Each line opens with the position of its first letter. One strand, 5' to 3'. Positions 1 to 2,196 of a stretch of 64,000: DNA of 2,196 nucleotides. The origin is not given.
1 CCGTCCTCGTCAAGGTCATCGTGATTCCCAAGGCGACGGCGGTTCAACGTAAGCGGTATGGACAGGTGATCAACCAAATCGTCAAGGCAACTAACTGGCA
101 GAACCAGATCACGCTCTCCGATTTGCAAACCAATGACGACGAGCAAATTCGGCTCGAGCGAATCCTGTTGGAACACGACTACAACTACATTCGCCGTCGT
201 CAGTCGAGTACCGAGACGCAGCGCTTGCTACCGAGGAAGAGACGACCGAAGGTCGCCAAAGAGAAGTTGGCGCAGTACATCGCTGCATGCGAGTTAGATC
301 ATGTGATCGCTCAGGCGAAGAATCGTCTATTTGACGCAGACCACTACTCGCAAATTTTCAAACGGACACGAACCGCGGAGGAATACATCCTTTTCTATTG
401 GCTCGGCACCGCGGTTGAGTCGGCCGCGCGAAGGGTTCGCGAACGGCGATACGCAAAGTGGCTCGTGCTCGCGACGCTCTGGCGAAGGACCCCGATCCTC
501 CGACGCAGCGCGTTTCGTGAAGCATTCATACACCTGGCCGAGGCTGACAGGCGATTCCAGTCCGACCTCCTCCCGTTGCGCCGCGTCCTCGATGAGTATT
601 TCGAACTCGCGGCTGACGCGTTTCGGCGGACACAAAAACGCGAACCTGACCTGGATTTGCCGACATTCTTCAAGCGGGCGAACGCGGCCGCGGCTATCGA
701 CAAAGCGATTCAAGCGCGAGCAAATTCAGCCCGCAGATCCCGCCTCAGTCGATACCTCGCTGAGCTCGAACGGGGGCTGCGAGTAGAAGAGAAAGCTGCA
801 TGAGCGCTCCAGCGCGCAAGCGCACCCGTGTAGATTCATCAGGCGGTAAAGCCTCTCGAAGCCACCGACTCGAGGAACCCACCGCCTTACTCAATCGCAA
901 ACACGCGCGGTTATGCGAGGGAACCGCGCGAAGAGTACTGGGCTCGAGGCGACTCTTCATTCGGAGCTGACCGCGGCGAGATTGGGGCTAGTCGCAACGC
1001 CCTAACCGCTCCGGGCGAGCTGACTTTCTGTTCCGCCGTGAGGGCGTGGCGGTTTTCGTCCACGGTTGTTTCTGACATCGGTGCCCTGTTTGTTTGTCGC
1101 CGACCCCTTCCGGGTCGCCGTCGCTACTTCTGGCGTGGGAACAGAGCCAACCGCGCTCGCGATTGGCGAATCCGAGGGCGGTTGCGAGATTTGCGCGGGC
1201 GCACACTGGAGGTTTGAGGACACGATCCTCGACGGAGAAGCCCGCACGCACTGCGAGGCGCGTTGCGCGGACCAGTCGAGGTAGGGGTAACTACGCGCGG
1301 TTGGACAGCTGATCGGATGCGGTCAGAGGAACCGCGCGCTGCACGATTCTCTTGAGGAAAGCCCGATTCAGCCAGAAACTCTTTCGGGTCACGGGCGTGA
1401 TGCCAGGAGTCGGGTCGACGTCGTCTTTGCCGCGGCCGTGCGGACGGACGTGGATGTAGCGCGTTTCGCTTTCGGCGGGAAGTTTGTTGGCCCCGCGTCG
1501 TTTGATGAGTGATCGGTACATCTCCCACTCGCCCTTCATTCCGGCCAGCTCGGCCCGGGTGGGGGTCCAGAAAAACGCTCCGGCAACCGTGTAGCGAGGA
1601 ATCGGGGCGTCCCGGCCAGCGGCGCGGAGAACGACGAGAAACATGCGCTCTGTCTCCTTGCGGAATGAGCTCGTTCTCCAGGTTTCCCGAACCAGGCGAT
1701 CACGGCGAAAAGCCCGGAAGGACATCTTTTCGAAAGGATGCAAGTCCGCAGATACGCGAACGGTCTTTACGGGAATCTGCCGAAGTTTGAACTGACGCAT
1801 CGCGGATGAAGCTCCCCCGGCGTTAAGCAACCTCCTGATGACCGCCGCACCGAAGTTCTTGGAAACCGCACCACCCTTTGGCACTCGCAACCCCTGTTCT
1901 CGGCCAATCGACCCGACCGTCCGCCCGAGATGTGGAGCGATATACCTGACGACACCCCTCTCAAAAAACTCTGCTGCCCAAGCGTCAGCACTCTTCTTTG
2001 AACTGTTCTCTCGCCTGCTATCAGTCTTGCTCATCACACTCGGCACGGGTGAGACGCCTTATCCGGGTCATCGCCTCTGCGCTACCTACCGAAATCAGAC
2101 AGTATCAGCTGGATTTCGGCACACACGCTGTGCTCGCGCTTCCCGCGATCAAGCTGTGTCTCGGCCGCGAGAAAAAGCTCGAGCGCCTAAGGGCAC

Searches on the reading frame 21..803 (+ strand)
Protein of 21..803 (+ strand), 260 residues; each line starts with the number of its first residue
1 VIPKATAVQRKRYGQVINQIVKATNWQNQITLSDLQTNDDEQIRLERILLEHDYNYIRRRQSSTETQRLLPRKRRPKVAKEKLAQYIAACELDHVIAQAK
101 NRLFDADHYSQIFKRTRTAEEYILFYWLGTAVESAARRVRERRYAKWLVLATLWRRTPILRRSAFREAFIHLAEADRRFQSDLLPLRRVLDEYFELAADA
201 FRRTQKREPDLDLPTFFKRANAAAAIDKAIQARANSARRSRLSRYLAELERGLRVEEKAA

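Call 47: search_protein_families(library=padloc, max_evalue=0.00001, proteins=[window:21-803:+])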
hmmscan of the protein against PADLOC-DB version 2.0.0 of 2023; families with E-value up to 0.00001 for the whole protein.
window:21-803:+ (260 aa): 1 family
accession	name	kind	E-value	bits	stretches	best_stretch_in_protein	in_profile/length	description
PDLC02357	AbiU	-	9.6e-13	46.1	1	15-153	334-472/537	AbiU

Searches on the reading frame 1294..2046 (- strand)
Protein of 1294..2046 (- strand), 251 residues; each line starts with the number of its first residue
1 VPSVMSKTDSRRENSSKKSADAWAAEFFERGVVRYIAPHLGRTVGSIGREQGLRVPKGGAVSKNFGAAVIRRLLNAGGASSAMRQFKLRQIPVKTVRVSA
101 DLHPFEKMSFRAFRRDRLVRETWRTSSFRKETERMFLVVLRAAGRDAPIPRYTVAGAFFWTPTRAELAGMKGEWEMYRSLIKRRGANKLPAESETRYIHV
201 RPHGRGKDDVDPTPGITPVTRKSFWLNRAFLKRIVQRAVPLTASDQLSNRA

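Call 5: search_protein_families(library=pfam, max_evalue=1, proteins=[window:1294-2046:-])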
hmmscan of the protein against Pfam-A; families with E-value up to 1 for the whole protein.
seq(251 aa): 1 family
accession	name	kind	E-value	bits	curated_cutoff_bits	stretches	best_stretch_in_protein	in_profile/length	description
PF02976.21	MutH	-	1.5e-05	25.2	23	1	80-169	7-99/103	DNA mismatch repair enzyme MutH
